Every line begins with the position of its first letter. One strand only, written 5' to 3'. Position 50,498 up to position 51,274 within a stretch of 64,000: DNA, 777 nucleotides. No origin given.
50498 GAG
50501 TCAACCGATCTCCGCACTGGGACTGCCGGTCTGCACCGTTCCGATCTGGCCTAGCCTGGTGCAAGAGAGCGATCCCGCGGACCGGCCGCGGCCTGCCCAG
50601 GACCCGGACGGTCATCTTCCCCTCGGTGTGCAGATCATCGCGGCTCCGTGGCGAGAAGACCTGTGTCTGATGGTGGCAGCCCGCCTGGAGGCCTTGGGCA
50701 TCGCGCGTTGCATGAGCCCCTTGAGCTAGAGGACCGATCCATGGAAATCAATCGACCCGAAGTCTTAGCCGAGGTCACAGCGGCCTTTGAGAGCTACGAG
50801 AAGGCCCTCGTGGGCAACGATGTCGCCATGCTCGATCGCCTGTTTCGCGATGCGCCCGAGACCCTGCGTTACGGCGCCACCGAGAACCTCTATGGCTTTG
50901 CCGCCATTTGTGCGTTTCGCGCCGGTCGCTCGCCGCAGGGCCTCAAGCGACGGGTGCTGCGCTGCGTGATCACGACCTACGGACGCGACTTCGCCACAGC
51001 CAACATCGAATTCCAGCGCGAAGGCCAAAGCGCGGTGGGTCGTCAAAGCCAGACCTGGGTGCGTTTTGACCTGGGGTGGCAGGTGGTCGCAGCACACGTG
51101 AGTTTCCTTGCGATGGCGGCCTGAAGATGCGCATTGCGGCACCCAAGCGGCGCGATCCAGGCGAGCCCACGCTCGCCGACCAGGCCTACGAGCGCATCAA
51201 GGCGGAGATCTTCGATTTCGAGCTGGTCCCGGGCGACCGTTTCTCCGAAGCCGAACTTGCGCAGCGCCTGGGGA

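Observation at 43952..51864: AtzF / ABC importer / AtzG-AtzE-AtzH / GntR cluster without a cyanuric acid hydrolase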

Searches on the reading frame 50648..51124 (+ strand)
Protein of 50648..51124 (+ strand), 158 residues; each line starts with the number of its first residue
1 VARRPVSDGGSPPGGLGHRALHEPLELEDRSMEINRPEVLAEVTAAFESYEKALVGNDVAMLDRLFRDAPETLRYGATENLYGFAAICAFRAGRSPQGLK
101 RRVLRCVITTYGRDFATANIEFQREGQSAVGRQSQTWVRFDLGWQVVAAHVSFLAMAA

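Call 3: search_protein_families(library=pfam, proteins=[window:50648-51124:+])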
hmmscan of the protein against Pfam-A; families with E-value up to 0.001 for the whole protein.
window:50648-51124:+ (158 aa): 2 families
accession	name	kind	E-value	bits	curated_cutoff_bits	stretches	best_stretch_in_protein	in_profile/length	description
PF11533.15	AtzH-like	-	4.6e-57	191.7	27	1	32-155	1-124/126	AtzH-like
PF14534.12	DUF4440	-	0.00062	20.6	25.2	0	43-146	1-107/107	Domain of unknown function (DUF4440)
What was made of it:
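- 50741..51124 (+): atzH, AtzH-class NTF2-like decarboxylating amidohydrolase (putative 1,3-dicarboxyurea to allophanate). Pfam AtzH-like at 191.7 bits (call 3).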

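Call 4: search_protein_families(library=ncbifam, proteins=[window:50648-51124:+])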
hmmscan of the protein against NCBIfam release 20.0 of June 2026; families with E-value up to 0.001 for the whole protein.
window:50648-51124:+ (158 aa): 1 family
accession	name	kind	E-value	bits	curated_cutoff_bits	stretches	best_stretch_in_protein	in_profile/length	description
NF033625.1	HpxZ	equivalog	2.1e-58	196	135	1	33-154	1-122/122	oxalurate catabolism protein HpxZ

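Call 10: search_solved_structures(query=window:50741-51124:+, max_evalue=0.01, show_alignments=2)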
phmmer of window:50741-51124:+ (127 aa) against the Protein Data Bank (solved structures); distinct sequences matched with E-value up to 0.01: 4.
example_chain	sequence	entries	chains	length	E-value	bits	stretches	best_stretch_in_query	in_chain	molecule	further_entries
6bjt_A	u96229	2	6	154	5.5e-49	168.6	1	1-125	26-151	DUF4440 domain-containing protein | AtzH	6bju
6d63_A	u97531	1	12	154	1.5e-48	167.2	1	1-125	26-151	atzH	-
2rcd_A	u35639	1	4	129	1.1e-40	141.8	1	2-123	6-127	Uncharacterized protein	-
2owp_A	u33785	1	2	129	1.8e-32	115.3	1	1-125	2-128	Hypothetical protein Bxe_B1374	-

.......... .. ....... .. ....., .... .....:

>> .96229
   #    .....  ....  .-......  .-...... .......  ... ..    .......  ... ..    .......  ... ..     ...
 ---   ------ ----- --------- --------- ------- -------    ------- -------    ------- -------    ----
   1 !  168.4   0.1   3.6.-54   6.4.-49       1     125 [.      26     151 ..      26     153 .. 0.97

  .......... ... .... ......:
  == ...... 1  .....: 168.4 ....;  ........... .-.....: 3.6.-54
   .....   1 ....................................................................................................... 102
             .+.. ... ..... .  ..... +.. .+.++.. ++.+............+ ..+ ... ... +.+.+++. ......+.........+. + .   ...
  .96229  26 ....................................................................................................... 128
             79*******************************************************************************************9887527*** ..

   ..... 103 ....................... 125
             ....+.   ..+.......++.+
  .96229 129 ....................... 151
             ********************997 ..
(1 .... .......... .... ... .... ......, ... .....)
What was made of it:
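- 50741..51124 (+): PDB 6bjt at E 5.5e-49 (call 10).
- Checked: AtzH: Pfam AtzH-like (DUF3225) at 191.7 bits and PDB 6bjt at E 5.5e-49 (calls 3, 10).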

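Call 55: search_solved_structures(query=window:50741-51124:+, max_evalue=0.01, show_alignments=4)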
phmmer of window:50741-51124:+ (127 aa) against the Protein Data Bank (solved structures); distinct sequences matched with E-value up to 0.01: 4.
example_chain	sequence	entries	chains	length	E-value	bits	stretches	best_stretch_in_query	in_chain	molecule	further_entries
6bjt_A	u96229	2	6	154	5.5e-49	168.6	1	1-125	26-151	DUF4440 domain-containing protein | AtzH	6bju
6d63_A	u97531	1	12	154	1.5e-48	167.2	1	1-125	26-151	atzH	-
2rcd_A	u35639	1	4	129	1.1e-40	141.8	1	2-123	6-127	Uncharacterized protein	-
2owp_A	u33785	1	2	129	1.8e-32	115.3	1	1-125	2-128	Hypothetical protein Bxe_B1374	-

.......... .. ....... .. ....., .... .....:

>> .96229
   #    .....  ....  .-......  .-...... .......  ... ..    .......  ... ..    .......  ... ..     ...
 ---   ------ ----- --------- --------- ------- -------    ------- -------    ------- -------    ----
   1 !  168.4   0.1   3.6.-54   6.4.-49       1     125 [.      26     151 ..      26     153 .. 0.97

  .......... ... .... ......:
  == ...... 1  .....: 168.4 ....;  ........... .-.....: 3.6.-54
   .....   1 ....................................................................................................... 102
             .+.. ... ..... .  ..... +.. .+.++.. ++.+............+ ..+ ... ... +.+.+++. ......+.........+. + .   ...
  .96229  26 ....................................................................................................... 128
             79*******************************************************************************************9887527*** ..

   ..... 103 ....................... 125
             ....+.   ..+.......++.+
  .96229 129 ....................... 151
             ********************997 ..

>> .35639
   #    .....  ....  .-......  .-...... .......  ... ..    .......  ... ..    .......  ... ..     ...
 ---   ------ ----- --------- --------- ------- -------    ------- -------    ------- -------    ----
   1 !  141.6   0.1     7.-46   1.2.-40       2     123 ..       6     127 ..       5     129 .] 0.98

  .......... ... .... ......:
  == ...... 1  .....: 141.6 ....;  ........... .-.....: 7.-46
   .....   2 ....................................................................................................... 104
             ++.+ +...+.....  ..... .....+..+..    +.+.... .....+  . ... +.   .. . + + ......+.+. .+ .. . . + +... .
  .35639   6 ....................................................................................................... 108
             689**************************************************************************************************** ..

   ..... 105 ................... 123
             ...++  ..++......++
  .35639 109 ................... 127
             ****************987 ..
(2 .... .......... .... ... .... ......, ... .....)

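Call 74: search_dna_similar(query=window:50741-51124:+, collection=plasmids, mode=protein, max_evalue=1e-10, max_rows=60)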
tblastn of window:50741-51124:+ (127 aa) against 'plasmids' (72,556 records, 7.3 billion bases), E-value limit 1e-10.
Records with a match: 55; places in all: 58; records where one place covers at least 80% of the query: 55.
Best place of each record, by identity: 60-80% 25; <60% 30.
By first word of the organism name: Azospirillum 9; Paraburkholderia 8; Pseudomonas 8; Zymomonas 8; Acidithiobacillus 2; Caballeronia 2; Klebsiella 2; Roseomonas 1; Agrobacterium 1; Methylobacterium 1; and 13 more.
By predicted mobility (MOB-suite, as given by PLSDB): non-mobilizable 44; conjugative 8; mobilizable 3.
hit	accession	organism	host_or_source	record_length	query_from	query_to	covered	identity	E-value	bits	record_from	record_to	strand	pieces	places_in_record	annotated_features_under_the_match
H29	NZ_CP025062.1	Roseomonas mucosa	Homo sapiens,Clinical, healthy, human ...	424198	1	124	98%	68.5%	3e-47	168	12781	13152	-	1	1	hpxZ: oxalurate catabolism protein HpxZ | CocE/NonD family hydrolase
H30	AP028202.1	Paraburkholderia largidicola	Physopelta gutta,midgut,Midgut crypts ...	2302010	1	124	98%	66.1%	5e-47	168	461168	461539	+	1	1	hpxZ: oxalurate catabolism protein HpxZ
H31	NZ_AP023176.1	Paraburkholderia largidicola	Physopelta gutta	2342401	1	124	98%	66.1%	5e-47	168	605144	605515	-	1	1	none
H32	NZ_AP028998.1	Paraburkholderia sp. 22B1P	-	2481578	1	124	98%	66.1%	7e-47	167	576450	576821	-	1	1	none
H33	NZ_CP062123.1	Pseudomonas sp. ADPe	bacterial pure culture,soil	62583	1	125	98%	65.1%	1e-47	169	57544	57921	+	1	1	hpxZ: oxalurate catabolism protein HpxZ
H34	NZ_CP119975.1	Agrobacterium leguminum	pure culture,soil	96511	1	125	98%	65.1%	1e-47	169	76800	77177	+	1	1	hpxZ: oxalurate catabolism protein HpxZ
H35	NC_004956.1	Pseudomonas sp. ADP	-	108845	1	125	98%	65.1%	1e-47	169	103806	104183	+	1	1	hpxZ: oxalurate catabolism protein HpxZ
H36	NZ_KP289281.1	Pseudomonas sp. EGD-AKN5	-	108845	1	125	98%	65.1%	1e-47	169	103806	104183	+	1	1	hpxZ: oxalurate catabolism protein HpxZ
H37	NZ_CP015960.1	Paraburkholderia caribensis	Mimosa,single cell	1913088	1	127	100%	63.8%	3e-47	168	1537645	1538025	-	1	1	none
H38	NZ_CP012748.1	Paraburkholderia caribensis MBA4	soil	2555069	1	123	97%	65.9%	3e-47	168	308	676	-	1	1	none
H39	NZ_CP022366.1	Azospirillum sp. TSH58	single cell,paddy soils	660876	1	124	98%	64.5%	9e-46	164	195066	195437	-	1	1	hpxZ: oxalurate catabolism protein HpxZ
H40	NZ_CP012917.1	Azospirillum brasilense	Digitaria eriantha,microbe,root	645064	1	124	98%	64.5%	1e-45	164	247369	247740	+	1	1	hpxZ: oxalurate catabolism protein HpxZ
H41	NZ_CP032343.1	Azospirillum brasilense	soil sample,Agricultural field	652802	1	124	98%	64.5%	1e-45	164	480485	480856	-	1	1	hpxZ: oxalurate catabolism protein HpxZ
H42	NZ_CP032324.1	Azospirillum argentinense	soil sample,Agricultural field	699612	1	124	98%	64.5%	3e-45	162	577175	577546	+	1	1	hpxZ: oxalurate catabolism protein HpxZ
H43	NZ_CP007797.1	Azospirillum argentinense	Triticum aestivum L.,Root,wheat ...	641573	1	124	98%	64.5%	9e-45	161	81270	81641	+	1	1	hpxZ: oxalurate catabolism protein HpxZ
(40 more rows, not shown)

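Call 75: get_annotated_region(hit=H40, flank=9000)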
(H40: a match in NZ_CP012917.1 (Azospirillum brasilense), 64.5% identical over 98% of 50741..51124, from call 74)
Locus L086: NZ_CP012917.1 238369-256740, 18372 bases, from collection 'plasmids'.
description: Azospirillum brasilense strain Sp 7 plasmid ABSP7_p3, complete sequence
organism: Azospirillum brasilense (NCBI taxid 192)
taxonomy: Bacteria; Pseudomonadota; Alphaproteobacteria; Rhodospirillales; Azospirillaceae; Azospirillum; Azospirillum brasilense
host: -; source: Digitaria eriantha,microbe,root; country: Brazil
typing (MOB-suite, as given by PLSDB): non-mobilizable
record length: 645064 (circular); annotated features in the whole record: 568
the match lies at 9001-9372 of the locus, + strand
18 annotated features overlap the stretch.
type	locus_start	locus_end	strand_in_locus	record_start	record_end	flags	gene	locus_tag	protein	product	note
CDS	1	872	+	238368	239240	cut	-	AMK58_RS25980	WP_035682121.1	branched-chain amino acid ABC transporter permease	GO:0015803 - branched-chain amino acid transport [Evidence IEA]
CDS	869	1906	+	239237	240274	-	-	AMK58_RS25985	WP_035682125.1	branched-chain amino acid ABC transporter permease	GO:0015803 - branched-chain amino acid transport [Evidence IEA]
CDS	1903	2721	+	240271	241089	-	-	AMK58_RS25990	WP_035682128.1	ABC transporter ATP-binding protein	-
CDS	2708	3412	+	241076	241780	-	-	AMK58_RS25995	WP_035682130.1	ABC transporter ATP-binding protein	-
CDS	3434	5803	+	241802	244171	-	-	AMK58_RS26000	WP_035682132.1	xanthine dehydrogenase family protein molybdopterin-binding subunit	-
CDS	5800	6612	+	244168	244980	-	-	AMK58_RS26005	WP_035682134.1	FAD binding domain-containing protein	-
CDS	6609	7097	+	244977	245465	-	-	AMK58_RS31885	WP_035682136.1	(2Fe-2S)-binding protein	-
CDS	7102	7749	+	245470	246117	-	-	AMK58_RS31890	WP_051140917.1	SRPBCC family protein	-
CDS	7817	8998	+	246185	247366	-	-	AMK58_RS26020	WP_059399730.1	amidase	-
CDS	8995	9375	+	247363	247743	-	hpxZ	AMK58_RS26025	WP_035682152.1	oxalurate catabolism protein HpxZ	-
CDS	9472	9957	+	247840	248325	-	-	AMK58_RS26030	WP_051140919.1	MarR family transcriptional regulator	-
CDS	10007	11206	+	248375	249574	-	-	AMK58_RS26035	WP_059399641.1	DUF1116 domain-containing protein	-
CDS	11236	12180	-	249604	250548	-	-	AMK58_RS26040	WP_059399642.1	FAD-binding protein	-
CDS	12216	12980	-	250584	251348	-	-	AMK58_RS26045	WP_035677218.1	electron transfer flavoprotein subunit beta/FixA family protein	-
CDS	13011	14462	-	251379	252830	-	-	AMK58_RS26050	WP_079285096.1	FAD-binding oxidoreductase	-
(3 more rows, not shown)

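Call 76: get_annotated_region(hit=H30, flank=10000)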
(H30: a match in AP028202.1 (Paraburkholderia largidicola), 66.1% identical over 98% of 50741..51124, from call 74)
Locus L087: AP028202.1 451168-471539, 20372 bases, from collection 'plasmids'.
description: Paraburkholderia sp. F2 plasmid PPGUF2_p1 DNA, complete genome
organism: Paraburkholderia largidicola (NCBI taxid 3014751)
taxonomy: Bacteria; Pseudomonadota; Betaproteobacteria; Burkholderiales; Burkholderiaceae; Paraburkholderia; Paraburkholderia largidicola
host: -; source: Physopelta gutta,midgut,Midgut crypts of sting bug Physopelta gutta; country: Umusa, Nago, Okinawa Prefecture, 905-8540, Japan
typing (MOB-suite, as given by PLSDB): non-mobilizable
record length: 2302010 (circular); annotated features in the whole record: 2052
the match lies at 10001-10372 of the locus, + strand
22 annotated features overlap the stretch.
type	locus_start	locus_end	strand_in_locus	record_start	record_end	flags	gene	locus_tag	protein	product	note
CDS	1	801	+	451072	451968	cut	-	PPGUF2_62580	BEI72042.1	ABC transporter permease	-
CDS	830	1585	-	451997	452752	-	-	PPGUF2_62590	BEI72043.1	hypothetical protein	-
CDS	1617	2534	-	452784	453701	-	-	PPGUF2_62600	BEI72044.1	ABC transporter permease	-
CDS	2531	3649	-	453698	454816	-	-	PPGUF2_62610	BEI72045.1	ABC transporter permease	-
CDS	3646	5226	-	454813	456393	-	-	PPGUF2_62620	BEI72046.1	ABC transporter ATP-binding protein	-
CDS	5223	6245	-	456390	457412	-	-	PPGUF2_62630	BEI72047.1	BMP family ABC transporter substrate-binding protein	-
CDS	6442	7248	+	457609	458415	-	rutB_1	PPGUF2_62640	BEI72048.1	peroxyureidoacrylate/ureidoacrylate amidohydrolase RutB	-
CDS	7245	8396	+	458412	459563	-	-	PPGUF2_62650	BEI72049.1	amidase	-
CDS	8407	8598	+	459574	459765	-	-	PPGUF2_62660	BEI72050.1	hypothetical protein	-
CDS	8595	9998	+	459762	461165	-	-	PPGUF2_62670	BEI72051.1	AtzE family amidohydrolase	-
CDS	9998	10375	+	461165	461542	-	hpxZ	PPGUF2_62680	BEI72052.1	oxalurate catabolism protein HpxZ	-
CDS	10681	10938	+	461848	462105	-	-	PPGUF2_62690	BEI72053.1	hypothetical protein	-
CDS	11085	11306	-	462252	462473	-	-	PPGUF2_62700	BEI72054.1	hypothetical protein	-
CDS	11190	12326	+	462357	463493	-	-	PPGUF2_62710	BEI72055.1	TolC family protein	-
CDS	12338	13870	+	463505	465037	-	-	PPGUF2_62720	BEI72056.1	efflux RND transporter periplasmic adaptor subunit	-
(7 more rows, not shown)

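Call 92: search_protein_families(library=ncbifam, proteins=[L087:6442-7248:+, L087:7245-8396:+], max_evalue=0.00001)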
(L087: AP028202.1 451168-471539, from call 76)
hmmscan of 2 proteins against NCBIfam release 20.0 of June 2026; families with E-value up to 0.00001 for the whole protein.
L087:6442-7248:+ (268 aa): 4 families
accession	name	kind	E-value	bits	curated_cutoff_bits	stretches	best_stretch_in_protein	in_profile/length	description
TIGR03614.1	RutB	equivalog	8e-46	156.5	377.95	1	45-265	2-221/226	pyrimidine utilization protein B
NF050097.1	BiurAmidohydBiuH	equivalog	7.2e-42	143.3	370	1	49-239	9-195/221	biuret amidohydrolase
NF008517.0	PRK11440.1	equivalog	2.9e-12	46.9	195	1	54-237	4-163/188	hydrolase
NF008623.0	PRK11609.1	equivalog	1.7e-10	41.1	174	0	183-231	131-179/213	bifunctional nicotinamidase/pyrazinamidase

L087:7245-8396:+ (383 aa): 26 families (the best 25 are shown)
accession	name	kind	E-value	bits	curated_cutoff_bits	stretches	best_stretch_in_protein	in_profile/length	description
NF006169.0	PRK08310.1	equivalog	2.5e-124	415.7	391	1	2-379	8-391/395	amidase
NF006631.0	PRK09201.1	equivalog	7.2e-51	173.3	461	1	15-189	67-239/466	AtzE family amidohydrolase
TIGR02715.1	amido_AtzE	subfamily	4.8e-49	167.5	425.75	1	16-190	61-233/452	AtzE family amidohydrolase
NF005688.0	PRK07488.1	equivalog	6.7e-44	150.6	532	1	15-187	70-235/474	indoleacetamide hydrolase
NF005460.0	PRK07056.1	subfamily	9.4e-44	150.1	447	1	14-377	68-448/457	amidase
TIGR00132.1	gatA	equivalog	1.4e-42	146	481.1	1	18-205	56-240/466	Asp-tRNA(Asn)/Glu-tRNA(Gln) amidotransferase subunit GatA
NF006043.0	PRK08186.1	subfamily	3.3e-42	144.7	487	1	16-193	65-238/600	allophanate hydrolase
NF004766.0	PRK06102.1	equivalog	3.9e-42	144.9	559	1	16-184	68-236/455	amidase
NF004622.0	PRK05962.1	equivalog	9.7e-40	136.7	463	1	16-184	49-215/431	amidase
TIGR02713.1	allophanate_hyd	equivalog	1.7e-39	135.8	511.05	1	18-181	30-190/563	allophanate hydrolase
NF005565.0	PRK07235.1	subfamily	5.7e-38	130.8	545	1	10-180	78-246/506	amidase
NF004816.0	PRK06170.1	equivalog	3.5e-32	111.7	503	1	16-156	72-210/493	amidase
NF005687.0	PRK07487.1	subfamily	1.6e-30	106.3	428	1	16-147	69-198/468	amidase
NF004815.0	PRK06169.1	equivalog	2.9e-28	98.6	506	1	16-151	71-205/471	amidase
NF006006.0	PRK08137.1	equivalog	8.8e-28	97.4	534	1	15-226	96-314/529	amidase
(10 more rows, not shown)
